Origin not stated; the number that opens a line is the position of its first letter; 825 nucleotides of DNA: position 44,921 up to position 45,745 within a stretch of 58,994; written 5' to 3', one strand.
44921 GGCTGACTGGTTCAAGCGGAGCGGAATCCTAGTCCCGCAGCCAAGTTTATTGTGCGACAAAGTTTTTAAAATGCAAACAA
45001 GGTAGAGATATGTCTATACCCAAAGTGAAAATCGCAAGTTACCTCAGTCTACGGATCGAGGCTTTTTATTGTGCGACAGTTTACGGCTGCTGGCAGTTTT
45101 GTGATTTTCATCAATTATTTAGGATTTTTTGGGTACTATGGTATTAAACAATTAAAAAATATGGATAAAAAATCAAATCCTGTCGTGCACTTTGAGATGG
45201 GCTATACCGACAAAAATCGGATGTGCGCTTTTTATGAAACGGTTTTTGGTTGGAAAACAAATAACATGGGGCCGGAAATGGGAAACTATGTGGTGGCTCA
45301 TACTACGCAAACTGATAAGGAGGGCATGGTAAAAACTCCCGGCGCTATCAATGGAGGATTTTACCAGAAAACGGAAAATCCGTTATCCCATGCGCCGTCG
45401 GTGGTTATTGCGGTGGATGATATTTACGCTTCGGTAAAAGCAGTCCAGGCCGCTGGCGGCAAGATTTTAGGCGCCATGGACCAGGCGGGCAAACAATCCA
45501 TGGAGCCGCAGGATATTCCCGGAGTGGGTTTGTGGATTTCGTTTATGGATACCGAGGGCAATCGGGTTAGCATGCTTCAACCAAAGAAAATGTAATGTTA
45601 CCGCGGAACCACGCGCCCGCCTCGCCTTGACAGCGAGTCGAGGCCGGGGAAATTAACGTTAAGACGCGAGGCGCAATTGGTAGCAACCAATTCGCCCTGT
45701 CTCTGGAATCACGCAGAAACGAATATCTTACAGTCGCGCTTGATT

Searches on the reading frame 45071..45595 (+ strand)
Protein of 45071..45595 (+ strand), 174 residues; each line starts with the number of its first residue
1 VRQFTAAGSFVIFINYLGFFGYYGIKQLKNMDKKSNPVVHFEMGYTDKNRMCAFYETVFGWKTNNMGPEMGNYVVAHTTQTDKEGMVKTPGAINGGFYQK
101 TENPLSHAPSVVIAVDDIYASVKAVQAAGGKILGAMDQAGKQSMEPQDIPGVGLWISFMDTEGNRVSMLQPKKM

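Call 61: search_protein_families(library=pfam, proteins=[window:45071-45595:+], max_evalue=0.001)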
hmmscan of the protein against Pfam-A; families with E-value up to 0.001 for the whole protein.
window:45071-45595:+ (174 aa): 2 families
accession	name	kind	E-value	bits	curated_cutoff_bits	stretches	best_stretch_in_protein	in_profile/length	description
PF00903.31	Glyoxalase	-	1.8e-07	32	20.6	1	39-166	3-119/121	Glyoxalase/Bleomycin resistance protein/Dioxygenase superfamily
PF22677.2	Ble-like_N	-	1.9e-05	24.8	24.5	1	39-75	3-37/41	Bleomycin resistance protein-like N-terminal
